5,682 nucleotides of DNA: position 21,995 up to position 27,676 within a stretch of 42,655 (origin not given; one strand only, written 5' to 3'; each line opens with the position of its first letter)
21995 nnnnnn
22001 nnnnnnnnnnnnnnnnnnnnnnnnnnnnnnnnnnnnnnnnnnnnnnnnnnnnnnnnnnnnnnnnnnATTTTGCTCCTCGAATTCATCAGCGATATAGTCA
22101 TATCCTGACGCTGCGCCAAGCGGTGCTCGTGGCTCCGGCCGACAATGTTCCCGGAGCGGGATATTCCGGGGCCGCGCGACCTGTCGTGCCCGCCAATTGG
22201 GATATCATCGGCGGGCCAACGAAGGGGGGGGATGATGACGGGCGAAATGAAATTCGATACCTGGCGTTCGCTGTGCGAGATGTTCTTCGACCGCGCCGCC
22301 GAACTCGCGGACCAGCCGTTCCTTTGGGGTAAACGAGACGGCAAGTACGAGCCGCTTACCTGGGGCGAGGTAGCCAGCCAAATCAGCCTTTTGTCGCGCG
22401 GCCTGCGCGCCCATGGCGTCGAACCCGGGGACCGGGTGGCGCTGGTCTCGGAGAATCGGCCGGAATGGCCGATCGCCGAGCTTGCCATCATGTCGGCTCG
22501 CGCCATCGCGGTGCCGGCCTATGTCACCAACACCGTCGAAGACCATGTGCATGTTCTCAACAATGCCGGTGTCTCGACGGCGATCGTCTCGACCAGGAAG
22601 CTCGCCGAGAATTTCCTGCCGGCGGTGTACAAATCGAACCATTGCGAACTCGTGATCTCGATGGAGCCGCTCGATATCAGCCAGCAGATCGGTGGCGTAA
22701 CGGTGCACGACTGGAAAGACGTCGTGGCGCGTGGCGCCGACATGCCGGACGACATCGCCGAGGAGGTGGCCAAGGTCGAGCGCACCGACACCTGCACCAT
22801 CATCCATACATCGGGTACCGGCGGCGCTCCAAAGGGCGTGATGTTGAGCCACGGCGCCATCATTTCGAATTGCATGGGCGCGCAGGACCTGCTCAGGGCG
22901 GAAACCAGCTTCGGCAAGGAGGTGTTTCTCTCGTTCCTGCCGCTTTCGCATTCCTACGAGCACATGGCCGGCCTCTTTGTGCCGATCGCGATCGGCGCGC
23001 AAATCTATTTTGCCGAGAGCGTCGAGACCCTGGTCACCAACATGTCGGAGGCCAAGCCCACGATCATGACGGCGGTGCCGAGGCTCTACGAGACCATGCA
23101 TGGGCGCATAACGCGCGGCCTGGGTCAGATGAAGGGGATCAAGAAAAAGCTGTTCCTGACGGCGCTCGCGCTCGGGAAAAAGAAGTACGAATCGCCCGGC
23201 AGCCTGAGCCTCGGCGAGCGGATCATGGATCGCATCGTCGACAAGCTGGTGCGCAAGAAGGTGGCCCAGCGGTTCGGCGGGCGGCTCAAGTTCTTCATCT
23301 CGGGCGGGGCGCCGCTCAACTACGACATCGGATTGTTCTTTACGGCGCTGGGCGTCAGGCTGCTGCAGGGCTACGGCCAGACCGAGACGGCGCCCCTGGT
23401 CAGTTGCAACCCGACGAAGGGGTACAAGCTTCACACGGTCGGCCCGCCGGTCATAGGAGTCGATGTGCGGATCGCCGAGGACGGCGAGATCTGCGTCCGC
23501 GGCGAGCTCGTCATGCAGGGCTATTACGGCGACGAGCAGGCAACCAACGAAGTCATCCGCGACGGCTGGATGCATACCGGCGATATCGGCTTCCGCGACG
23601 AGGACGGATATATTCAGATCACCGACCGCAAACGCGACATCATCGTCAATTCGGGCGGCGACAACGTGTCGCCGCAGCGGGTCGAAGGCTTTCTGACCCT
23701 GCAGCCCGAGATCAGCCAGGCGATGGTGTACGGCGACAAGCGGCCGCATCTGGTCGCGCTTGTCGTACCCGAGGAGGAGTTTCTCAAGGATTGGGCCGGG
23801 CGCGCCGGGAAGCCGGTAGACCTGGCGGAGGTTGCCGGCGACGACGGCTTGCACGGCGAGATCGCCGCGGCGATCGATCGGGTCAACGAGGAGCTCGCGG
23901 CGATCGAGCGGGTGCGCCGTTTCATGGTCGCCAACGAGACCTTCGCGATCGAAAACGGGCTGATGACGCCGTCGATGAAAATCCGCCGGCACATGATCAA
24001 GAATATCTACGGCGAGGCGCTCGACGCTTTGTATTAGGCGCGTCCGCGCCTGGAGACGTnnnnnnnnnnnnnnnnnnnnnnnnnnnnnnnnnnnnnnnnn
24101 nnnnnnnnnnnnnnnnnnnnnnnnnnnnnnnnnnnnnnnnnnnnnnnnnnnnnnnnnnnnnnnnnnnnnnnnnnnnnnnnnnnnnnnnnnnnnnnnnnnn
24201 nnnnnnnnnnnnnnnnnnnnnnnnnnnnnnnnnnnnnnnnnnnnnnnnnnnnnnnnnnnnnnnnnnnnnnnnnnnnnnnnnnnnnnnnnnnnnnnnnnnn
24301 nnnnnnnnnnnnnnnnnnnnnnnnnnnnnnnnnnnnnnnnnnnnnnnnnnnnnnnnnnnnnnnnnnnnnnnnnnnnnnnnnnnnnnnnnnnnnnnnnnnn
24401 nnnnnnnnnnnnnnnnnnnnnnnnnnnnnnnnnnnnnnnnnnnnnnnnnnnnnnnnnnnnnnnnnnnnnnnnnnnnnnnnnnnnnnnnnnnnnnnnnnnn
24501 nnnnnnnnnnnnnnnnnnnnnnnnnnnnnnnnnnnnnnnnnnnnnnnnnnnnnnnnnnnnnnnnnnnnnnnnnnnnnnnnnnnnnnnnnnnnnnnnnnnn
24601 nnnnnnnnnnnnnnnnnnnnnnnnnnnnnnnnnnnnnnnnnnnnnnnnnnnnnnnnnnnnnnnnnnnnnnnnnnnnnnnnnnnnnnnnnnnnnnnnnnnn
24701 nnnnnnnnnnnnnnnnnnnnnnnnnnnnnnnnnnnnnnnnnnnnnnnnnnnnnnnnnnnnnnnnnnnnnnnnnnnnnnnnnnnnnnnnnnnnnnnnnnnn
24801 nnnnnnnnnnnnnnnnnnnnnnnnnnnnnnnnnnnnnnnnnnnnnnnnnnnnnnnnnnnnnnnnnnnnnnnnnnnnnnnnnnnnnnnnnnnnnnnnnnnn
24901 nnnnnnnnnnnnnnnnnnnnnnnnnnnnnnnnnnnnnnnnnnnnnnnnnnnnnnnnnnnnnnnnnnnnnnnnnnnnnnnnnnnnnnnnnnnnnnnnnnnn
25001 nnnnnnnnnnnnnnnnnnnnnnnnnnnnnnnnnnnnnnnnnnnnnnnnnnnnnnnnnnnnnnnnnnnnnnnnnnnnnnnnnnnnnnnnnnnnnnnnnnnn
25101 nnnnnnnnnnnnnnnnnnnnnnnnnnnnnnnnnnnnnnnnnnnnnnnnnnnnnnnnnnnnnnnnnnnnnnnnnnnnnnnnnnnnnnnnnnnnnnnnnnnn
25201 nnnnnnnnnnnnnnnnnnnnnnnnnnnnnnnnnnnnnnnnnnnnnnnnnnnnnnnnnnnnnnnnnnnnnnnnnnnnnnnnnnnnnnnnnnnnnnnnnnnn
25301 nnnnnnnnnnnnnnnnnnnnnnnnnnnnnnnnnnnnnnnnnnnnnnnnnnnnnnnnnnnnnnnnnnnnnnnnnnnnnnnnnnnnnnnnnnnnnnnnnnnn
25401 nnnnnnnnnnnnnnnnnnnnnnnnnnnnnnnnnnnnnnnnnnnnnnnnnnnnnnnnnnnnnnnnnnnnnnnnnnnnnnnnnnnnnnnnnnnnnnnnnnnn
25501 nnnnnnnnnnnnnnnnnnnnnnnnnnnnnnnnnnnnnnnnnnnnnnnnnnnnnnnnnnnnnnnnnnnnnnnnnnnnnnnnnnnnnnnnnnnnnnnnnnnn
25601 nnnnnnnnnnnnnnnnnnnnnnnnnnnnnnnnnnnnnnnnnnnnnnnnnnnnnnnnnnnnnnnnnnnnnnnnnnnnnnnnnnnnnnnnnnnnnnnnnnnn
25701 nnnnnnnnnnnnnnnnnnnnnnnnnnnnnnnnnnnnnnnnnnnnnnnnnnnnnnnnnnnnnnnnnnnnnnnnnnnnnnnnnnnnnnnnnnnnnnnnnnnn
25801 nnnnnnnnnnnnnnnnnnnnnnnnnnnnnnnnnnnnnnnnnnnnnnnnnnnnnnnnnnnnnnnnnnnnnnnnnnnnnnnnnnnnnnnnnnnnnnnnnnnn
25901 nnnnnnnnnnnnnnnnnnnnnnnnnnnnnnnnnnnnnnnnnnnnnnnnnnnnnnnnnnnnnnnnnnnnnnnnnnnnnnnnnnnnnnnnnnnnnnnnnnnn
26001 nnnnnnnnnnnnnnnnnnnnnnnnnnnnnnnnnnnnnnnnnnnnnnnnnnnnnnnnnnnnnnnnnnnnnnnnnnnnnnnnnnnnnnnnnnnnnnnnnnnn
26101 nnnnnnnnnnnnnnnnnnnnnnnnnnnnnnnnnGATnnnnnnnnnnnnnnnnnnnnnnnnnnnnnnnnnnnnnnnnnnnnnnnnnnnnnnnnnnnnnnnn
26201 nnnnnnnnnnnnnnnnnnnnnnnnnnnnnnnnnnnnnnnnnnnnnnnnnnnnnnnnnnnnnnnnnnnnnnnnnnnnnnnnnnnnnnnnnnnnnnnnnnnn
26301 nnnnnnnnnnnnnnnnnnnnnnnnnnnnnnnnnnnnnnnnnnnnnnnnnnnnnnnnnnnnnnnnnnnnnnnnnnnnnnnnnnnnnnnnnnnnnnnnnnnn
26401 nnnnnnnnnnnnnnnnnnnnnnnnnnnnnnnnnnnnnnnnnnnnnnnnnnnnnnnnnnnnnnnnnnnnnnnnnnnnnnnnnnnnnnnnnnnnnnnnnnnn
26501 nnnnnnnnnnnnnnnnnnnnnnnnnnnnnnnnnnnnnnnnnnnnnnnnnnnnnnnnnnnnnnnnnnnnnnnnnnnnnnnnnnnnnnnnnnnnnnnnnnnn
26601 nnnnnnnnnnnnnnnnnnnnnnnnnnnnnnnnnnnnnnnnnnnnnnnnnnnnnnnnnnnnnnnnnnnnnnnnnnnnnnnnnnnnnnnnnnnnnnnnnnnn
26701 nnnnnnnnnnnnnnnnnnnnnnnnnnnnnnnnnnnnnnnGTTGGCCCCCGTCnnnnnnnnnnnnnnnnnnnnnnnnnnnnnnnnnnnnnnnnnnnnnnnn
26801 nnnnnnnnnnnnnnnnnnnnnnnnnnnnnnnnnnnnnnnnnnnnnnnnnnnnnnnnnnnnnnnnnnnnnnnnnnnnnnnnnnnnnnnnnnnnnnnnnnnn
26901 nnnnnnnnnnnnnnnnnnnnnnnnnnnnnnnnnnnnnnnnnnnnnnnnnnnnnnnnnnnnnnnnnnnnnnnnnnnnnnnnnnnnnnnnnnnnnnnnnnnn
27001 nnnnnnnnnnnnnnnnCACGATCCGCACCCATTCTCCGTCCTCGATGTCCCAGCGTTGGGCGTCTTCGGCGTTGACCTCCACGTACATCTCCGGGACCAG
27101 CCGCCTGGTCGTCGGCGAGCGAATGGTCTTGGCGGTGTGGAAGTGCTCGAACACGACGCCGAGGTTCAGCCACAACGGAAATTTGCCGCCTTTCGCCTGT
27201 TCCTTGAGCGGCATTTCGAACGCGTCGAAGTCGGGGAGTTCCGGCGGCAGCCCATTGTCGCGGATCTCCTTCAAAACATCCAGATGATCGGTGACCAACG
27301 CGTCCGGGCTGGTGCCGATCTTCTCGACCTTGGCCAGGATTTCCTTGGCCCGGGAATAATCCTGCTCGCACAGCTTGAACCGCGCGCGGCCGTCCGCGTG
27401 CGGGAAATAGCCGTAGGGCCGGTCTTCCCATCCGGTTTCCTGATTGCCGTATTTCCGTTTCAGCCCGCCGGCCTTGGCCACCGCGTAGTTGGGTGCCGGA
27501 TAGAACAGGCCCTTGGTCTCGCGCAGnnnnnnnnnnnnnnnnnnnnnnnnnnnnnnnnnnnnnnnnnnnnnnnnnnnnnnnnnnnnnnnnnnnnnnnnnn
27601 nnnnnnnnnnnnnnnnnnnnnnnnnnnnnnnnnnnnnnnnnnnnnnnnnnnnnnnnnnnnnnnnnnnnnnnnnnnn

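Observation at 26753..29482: Catalytic subunit keeps the NapA-type Cys Mo ligand but is longer than typical NapA and has an extended Tat n-region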

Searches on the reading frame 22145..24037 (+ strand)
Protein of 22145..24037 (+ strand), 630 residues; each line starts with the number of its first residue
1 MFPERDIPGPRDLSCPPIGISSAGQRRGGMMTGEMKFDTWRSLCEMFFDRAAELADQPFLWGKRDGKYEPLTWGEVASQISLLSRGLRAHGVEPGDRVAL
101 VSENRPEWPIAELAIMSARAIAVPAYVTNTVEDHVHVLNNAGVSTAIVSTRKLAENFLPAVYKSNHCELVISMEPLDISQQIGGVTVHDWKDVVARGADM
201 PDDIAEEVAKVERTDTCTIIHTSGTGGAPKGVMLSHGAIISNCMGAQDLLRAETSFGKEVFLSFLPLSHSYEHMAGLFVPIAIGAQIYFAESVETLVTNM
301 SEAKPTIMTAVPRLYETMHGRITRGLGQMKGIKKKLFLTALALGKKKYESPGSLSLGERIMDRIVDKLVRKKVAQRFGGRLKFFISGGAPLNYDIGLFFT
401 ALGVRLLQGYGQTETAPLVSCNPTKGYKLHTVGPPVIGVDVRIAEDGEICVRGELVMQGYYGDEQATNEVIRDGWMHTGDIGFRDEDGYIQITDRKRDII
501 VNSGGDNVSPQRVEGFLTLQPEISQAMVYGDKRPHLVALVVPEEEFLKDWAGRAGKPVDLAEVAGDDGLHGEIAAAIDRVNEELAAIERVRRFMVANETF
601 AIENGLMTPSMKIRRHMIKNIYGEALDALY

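Call 8: search_protein_families(library=pfam, proteins=[window:22145-24037:+], max_evalue=0.01)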
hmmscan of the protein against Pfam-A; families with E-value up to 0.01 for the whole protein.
window:22145-24037:+ (630 aa): 2 families
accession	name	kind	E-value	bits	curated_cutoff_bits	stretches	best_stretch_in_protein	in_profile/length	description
PF00501.34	AMP-binding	-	3.5e-76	256.9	29.9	1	48-461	2-384/384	AMP-binding enzyme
PF23562.2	AMP-binding_C_3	-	4.5e-09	37.2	20.8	1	498-630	2-120/124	AMP-binding enzyme C-terminal domain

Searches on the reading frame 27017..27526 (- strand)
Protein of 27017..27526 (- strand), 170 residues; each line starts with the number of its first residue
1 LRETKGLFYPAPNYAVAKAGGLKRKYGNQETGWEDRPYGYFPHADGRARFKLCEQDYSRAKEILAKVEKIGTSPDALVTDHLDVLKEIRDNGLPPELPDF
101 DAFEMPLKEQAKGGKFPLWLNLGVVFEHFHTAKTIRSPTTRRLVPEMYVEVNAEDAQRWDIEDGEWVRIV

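Call 67: search_solved_structures(query=window:27017-27526:-, max_evalue=10, show_alignments=4)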
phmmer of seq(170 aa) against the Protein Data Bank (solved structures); distinct sequences matched with E-value up to 10: 22.
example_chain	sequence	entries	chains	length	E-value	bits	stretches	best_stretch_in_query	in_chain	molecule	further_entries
7qv7_S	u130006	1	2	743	4.4e-05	26.9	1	113-169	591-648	Hydrogen dependent carbon dioxide reductase subunit FdhF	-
2nya_A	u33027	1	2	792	0.00015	25.1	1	105-170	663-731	Periplasmic nitrate reductase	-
7bkb_D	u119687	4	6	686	0.00015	25.1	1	112-169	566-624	Formate dehydrogenase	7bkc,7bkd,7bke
2jim_A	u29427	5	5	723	0.00088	22.6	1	113-167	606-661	PERIPLASMIC NITRATE REDUCTASE | PROTEIN (PERIPLASMIC NITRATE REDUCTASE)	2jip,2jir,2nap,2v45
2jio_A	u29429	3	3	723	0.00088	22.6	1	113-167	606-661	PERIPLASMIC NITRATE REDUCTASE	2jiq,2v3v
9pxt_A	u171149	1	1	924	0.0013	22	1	112-167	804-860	Periplasmic nitrate reductase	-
9t1s_L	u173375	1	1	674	0.015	18.6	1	108-168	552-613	formate dehydrogenase (coenzyme F420)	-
3ml1_A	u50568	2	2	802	0.021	18.1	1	110-169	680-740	Periplasmic nitrate reductase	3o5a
8rqz_C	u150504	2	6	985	0.043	17.1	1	111-169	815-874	Probable oxidoreductase YjgC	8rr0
9gzq_A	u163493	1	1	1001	0.044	17.1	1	111-169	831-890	Probable oxidoreductase YjgC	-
6tg9_A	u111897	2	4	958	0.1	15.9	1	109-169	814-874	Formate dehydrogenase subunit alpha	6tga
9wxb_B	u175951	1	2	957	0.22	14.8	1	109-169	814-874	Formate dehydrogenase alpha subunit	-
1ogy_A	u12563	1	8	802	0.47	13.7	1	112-170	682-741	PERIPLASMIC NITRATE REDUCTASE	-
8rtm_A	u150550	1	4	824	0.8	13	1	105-169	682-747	Arsenite oxidase subunit AioA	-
8cgs_A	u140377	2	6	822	0.95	12.7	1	105-169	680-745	Arsenite oxidase subunit AioA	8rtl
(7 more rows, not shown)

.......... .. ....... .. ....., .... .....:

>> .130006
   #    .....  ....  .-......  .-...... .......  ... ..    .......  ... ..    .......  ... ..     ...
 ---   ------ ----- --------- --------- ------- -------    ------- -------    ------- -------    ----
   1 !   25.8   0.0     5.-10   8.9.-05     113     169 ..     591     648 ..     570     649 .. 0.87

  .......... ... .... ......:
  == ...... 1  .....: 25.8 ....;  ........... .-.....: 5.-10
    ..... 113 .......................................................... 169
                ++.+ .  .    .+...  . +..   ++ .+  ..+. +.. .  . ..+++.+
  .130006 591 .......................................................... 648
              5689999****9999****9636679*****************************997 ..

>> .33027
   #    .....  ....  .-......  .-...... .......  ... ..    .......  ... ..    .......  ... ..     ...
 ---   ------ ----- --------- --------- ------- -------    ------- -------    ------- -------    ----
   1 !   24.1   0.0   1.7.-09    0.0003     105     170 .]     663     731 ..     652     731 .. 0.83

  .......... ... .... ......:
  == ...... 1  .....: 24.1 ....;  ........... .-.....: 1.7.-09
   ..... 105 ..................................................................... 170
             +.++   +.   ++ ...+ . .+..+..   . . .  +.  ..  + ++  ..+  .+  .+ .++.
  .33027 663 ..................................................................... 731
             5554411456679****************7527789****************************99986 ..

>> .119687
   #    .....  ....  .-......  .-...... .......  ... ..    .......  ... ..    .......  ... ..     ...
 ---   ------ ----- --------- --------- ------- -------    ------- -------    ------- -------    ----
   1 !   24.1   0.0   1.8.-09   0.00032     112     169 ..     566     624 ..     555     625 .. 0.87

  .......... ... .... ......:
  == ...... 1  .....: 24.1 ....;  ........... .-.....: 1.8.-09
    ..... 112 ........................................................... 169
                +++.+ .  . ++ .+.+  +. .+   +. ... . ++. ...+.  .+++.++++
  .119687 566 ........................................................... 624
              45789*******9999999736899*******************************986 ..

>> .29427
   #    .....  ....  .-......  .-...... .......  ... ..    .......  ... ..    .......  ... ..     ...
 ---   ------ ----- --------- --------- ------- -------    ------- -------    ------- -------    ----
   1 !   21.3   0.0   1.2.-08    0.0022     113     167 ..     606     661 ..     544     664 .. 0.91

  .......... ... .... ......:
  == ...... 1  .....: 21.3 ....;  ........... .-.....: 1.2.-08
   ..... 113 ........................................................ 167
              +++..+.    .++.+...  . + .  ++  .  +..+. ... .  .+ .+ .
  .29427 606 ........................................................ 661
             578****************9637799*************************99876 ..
